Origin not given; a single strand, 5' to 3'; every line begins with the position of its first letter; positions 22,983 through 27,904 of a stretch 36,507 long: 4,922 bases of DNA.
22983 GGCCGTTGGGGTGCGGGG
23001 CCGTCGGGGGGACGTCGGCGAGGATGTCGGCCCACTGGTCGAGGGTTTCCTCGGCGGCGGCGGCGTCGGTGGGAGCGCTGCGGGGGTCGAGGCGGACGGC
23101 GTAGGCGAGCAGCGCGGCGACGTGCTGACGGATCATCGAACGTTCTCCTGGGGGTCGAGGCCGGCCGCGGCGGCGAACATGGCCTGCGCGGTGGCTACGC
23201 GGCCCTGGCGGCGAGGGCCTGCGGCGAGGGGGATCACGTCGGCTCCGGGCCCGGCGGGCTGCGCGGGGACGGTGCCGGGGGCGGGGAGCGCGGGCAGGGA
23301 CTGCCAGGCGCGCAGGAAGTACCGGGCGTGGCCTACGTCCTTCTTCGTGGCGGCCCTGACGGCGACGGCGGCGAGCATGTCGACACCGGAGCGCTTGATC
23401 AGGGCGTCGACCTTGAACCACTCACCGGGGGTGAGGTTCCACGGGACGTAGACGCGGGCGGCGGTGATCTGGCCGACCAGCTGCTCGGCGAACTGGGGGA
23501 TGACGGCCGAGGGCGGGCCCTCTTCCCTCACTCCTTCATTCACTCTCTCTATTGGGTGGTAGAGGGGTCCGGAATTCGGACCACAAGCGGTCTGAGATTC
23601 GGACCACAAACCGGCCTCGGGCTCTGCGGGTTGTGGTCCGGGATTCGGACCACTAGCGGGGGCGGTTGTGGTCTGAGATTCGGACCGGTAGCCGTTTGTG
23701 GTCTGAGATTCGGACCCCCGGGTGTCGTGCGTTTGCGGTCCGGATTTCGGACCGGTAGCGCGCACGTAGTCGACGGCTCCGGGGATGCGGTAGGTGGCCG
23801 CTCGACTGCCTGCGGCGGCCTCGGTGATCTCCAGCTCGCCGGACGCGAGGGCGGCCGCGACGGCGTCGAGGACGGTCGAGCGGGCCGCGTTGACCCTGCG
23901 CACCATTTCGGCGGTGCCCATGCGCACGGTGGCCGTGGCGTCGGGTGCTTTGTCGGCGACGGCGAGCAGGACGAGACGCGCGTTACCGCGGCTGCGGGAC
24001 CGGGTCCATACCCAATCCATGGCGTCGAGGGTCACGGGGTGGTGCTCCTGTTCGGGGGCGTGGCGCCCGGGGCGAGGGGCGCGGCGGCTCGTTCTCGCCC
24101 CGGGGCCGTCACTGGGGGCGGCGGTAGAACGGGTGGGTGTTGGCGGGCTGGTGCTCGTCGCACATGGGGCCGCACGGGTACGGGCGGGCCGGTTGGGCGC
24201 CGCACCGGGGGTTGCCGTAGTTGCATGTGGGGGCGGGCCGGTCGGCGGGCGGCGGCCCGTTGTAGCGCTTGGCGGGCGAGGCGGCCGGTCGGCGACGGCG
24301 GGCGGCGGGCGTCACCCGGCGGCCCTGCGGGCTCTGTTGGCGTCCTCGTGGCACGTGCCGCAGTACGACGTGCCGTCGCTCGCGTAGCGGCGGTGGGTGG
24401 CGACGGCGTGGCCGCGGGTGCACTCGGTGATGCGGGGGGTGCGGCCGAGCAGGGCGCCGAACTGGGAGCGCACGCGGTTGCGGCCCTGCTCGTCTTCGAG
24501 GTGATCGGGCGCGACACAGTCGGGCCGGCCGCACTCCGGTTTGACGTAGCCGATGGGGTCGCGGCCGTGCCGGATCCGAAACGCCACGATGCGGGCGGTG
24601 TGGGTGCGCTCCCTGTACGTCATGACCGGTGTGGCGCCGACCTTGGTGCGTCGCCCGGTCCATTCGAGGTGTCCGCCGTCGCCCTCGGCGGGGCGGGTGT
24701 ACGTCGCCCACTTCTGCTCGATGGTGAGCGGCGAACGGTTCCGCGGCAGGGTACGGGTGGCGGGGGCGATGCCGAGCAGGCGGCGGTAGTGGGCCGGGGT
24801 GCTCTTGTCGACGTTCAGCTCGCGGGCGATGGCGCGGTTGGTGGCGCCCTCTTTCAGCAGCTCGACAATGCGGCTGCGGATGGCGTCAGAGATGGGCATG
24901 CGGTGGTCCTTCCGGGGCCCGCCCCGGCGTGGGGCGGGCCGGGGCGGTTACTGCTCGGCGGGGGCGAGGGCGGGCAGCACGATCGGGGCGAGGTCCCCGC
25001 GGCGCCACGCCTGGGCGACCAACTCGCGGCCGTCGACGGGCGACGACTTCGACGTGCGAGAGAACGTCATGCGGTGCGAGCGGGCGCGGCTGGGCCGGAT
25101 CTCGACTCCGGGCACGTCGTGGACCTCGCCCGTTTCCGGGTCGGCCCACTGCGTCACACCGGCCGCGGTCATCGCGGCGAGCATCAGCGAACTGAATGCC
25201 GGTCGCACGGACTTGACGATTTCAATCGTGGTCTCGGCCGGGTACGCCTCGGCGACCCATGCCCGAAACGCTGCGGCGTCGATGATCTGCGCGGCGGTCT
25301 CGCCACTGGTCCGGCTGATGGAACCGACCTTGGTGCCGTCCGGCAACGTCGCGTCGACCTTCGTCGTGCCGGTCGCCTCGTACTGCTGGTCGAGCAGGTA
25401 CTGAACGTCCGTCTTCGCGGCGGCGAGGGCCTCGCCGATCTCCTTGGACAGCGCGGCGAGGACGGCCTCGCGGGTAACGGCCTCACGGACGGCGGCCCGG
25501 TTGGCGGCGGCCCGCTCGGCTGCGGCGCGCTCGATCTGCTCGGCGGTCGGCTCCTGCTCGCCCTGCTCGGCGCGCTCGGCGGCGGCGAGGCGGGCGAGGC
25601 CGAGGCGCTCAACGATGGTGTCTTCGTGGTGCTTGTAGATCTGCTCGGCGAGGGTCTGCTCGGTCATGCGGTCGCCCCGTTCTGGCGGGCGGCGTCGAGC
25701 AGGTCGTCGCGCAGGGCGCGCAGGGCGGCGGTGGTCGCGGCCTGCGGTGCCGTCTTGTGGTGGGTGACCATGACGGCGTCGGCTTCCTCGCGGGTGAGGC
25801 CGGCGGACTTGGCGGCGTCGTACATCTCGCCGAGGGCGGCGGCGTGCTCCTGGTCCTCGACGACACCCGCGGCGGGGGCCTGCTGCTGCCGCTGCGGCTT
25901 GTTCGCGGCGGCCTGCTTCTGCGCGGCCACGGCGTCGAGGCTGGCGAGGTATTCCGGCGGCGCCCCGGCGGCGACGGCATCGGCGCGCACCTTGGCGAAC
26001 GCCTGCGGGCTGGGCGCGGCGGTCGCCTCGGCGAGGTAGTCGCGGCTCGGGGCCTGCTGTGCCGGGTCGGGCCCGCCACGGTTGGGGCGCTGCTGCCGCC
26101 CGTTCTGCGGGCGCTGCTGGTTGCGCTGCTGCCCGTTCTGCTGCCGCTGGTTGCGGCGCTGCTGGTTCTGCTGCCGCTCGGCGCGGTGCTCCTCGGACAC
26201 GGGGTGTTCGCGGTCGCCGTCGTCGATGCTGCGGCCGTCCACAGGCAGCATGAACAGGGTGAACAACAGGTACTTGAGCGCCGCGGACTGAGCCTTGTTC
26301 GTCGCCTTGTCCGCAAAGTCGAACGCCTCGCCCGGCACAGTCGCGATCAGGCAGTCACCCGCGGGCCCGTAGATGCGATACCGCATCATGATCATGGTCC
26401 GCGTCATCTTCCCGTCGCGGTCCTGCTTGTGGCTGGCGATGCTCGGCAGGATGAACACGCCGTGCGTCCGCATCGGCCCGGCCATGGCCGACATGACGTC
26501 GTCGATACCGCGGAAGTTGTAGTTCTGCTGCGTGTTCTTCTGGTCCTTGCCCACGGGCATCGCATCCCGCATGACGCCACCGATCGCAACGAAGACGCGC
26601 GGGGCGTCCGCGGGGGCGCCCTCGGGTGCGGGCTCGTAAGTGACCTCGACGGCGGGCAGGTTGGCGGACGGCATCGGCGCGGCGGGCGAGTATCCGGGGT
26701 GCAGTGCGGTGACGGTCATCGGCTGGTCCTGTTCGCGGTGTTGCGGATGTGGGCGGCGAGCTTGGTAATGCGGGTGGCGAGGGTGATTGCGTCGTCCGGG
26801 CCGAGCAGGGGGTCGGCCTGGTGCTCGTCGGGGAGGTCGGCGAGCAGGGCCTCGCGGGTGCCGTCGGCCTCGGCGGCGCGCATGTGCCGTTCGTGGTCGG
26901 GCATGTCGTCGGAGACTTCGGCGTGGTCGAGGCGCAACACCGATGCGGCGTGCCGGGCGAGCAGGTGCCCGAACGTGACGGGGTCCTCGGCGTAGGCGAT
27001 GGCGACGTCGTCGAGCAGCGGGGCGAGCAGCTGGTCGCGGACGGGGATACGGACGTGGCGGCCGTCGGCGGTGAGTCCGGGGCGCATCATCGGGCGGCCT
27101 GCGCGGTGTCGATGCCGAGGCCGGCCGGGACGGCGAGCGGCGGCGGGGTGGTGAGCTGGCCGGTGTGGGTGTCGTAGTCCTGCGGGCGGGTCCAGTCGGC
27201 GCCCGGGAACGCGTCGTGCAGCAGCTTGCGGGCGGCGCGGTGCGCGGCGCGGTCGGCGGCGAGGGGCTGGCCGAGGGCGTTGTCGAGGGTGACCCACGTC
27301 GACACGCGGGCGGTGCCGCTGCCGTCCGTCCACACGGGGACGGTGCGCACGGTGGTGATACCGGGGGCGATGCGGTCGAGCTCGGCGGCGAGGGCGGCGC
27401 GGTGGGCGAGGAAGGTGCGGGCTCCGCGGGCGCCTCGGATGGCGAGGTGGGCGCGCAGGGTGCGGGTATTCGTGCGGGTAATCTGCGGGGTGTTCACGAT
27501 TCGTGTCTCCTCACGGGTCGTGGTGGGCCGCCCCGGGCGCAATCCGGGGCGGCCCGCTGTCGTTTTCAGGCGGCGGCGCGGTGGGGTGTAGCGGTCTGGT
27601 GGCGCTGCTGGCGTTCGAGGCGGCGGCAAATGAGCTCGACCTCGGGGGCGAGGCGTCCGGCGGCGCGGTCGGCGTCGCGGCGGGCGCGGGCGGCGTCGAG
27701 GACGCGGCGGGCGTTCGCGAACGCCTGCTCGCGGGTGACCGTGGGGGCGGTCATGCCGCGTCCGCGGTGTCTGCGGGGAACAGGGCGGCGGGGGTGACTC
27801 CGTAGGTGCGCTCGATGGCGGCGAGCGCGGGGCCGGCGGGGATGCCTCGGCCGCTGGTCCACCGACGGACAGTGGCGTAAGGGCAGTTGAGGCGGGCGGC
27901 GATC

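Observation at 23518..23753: Iteron-type origin embedded in the initiator gene (lambda O/ori logic)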

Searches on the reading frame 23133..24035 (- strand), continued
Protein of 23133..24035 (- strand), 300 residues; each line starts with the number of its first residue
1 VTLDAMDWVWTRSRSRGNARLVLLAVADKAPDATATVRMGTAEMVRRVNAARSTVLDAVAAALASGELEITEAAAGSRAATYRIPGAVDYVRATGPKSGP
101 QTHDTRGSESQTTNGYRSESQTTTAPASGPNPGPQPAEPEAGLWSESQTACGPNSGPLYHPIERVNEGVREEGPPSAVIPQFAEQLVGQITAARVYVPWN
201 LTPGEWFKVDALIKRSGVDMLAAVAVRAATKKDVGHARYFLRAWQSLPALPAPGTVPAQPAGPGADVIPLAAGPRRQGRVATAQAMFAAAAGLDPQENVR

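Call 60: fold_search(model_id=the predicted structure, library=viral)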
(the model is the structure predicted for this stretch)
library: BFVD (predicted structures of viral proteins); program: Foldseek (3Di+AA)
matches with E <= 10: 790; with E <= 0.001: 42
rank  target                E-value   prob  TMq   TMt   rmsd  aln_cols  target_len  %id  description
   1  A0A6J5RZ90            6.5e-07  1.00  0.26  0.27  25.3       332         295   18  Helix-turn-helix domain containing protein [uncultured Caudovirales phage]
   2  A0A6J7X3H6            1.3e-06  1.00  0.26  0.28  24.2       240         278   18  Helix-turn-helix domain containing protein [uncultured Caudovirales phage]
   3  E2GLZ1                2.9e-06  1.00  0.30  0.35  21.8       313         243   16  AB1gp53 [Acinetobacter phage AB1]
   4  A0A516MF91            8.5e-06  1.00  0.28  0.29  21.8       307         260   16  (no name in the UniProt tables at hand)
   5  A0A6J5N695            1.1e-05  1.00  0.24  0.32  19.4       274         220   17  Helix-turn-helix domain containing protein [uncultured Caudovirales phage]
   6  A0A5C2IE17            2.2e-05  1.00  0.26  0.30  22.4       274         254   16  (no name in the UniProt tables at hand)
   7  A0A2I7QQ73            2.4e-05  1.00  0.25  0.28  23.6       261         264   13  (no name in the UniProt tables at hand)
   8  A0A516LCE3            3.6e-05  1.00  0.25  0.22  34.0       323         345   15  (no name in the UniProt tables at hand)
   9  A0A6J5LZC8            3.8e-05  1.00  0.26  0.26  24.3       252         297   16  Helix-turn-helix domain containing protein [uncultured Caudovirales phage]
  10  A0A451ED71            4.0e-05  1.00  0.25  0.22  22.5       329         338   14  (no name in the UniProt tables at hand)
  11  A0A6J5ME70            4.0e-05  1.00  0.26  0.25  30.0       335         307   18  Helix-turn-helix domain containing protein [uncultured Caudovirales phage]
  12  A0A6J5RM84            5.1e-05  1.00  0.25  0.44  18.2       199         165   20  Helix-turn-helix domain containing protein [uncultured Caudovirales phage]
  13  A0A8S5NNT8            5.3e-05  1.00  0.25  0.26  29.8       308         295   13  Helix-turn-helix domain protein [Myoviridae sp. ctpjm1]
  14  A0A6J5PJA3            6.0e-05  1.00  0.25  0.26  19.2       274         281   15  Helix-turn-helix domain containing protein [uncultured Caudovirales phage]
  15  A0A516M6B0            7.9e-05  1.00  0.26  0.36  27.3       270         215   12  (no name in the UniProt tables at hand)
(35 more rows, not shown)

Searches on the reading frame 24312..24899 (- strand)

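Call 12: search_protein_families(library=pfam, proteins=[window:24312-24899:-], max_evalue=0.1)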
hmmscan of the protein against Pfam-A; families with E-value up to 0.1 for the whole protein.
window:24312-24899:- (195 aa): 9 families
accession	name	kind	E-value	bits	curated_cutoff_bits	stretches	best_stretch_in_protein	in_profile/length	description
PF13936.12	HTH_38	-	8e-06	25.9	27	1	8-34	10-36/44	Helix-turn-helix domain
PF13384.12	HTH_23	-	7.4e-05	22.9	24.6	1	4-34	3-33/50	Homeodomain-like domain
PF25787.1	HTH_SB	-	0.00037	20.6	43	1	3-34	7-38/53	Sleeping Beauty transposase HTH domain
PF13551.12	HTH_29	-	0.014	15.9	28.1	1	10-57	3-53/64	Winged helix-turn helix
PF12840.13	HTH_20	-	0.014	15.8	27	1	4-39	2-38/51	Helix-turn-helix domain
PF13518.12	HTH_28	-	0.045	14.3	25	0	10-34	4-28/52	Helix-turn-helix domain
PF00292.24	PAX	-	0.05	14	22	1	2-33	17-48/125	'Paired box' domain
PF00196.25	GerE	-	0.061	13.4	23.5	0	11-34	10-33/57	Bacterial regulatory proteins, luxR family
PF02796.21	HTH_7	-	0.065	13.8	23.8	0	10-34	13-37/45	Helix-turn-helix domain of resolvase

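Call 13: search_protein_families(library=phrogs, proteins=[window:24312-24899:-], max_evalue=0.01)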
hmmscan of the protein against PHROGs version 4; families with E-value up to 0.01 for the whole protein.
window:24312-24899:- (195 aa): 5 families
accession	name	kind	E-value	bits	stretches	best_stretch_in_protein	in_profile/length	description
phrog_826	-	DNA, RNA and nucleotide metabolism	8.2e-33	115.2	1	9-194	20-205/281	HNH endonuclease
phrog_472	-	transcription regulation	4.8e-12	46.5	1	9-137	217-337/523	WhiB transcriptional factor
phrog_1872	-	DNA, RNA and nucleotide metabolism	2.7e-10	41.4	1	50-135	9-98/166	endonuclease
phrog_4842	-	DNA, RNA and nucleotide metabolism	5.3e-06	27.3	1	74-136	74-137/154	HNH endonuclease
phrog_4494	-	unknown function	0.00099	20.6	1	3-53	3-53/109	-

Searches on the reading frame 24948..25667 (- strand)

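Call 12: search_protein_families(library=pfam, proteins=[window:24948-25667:-], max_evalue=0.1)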
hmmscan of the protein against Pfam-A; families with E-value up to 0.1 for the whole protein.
window:24948-25667:- (239 aa): 0 families

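Call 13: search_protein_families(library=phrogs, proteins=[window:24948-25667:-], max_evalue=0.01)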
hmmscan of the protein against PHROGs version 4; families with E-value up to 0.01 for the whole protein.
window:24948-25667:- (239 aa): 2 families
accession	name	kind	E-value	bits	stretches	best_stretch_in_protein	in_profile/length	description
phrog_11955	-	unknown function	1.1e-60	205.7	1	46-238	10-199/201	-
phrog_5168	-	unknown function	1e-07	33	1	67-165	8-95/154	-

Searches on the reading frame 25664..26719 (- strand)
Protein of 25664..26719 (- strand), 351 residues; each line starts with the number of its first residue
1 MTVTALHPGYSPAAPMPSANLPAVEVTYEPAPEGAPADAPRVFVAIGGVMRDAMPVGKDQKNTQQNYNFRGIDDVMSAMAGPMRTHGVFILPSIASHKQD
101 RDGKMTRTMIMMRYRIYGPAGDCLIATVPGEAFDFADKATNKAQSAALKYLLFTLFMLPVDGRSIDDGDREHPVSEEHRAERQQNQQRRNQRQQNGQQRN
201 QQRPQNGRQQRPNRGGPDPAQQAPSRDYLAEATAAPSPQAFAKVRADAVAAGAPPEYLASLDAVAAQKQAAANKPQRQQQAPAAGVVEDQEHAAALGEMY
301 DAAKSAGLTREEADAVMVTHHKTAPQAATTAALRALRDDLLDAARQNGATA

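Call 12: search_protein_families(library=pfam, proteins=[window:25664-26719:-], max_evalue=0.1)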
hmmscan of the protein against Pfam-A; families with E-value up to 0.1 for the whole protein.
window:25664-26719:- (351 aa): 1 family
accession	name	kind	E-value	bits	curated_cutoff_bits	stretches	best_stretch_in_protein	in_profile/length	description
PF04404.17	ERF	-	8.4e-16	58.7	25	1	49-196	8-143/153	ERF superfamily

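Call 13: search_protein_families(library=phrogs, proteins=[window:25664-26719:-], max_evalue=0.01)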
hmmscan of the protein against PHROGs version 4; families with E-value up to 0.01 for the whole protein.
window:25664-26719:- (351 aa): 5 families
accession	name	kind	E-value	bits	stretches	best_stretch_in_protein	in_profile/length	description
phrog_21649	-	unknown function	1.2e-123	413.8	1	1-345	1-351/351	-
phrog_155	-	DNA, RNA and nucleotide metabolism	3.2e-24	87.1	1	49-219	75-213/308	Erf-like ssDNA annealing protein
phrog_26464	-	DNA, RNA and nucleotide metabolism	2e-10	41.6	1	183-347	220-378/380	DNA repair protein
phrog_34331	-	unknown function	3.7e-08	34.3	1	64-162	49-153/239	-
phrog_2324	-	DNA, RNA and nucleotide metabolism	0.0004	21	1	54-205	23-164/193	Erf-like ssDNA annealing protein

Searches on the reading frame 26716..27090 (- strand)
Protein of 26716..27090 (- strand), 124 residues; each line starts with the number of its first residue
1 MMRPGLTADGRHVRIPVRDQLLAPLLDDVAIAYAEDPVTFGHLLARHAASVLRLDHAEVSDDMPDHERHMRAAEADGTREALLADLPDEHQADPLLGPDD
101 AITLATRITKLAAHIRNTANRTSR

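Call 55: search_protein_families(library=phrogs, proteins=[window:26716-27090:-], max_evalue=0.001)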
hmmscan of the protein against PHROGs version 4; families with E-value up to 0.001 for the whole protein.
window:26716-27090:- (124 aa): 1 family
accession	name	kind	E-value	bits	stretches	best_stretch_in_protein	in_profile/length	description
phrog_11881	-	unknown function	2.5e-45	154.7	1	1-121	1-120/126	-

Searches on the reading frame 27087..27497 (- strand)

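Call 55: search_protein_families(library=phrogs, proteins=[window:27087-27497:-], max_evalue=0.001)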
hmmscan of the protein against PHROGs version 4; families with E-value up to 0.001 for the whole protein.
window:27087-27497:- (136 aa): 1 family
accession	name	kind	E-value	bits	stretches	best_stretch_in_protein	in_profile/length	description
phrog_11833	-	unknown function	3.2e-34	118.6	1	10-134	6-125/128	-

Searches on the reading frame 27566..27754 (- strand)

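Call 55: search_protein_families(library=phrogs, proteins=[window:27566-27754:-], max_evalue=0.001)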
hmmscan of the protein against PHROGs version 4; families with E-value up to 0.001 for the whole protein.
window:27566-27754:- (62 aa): 1 family
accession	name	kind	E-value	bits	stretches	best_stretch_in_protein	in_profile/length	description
phrog_13097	-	unknown function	3.7e-27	95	1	1-62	1-65/65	-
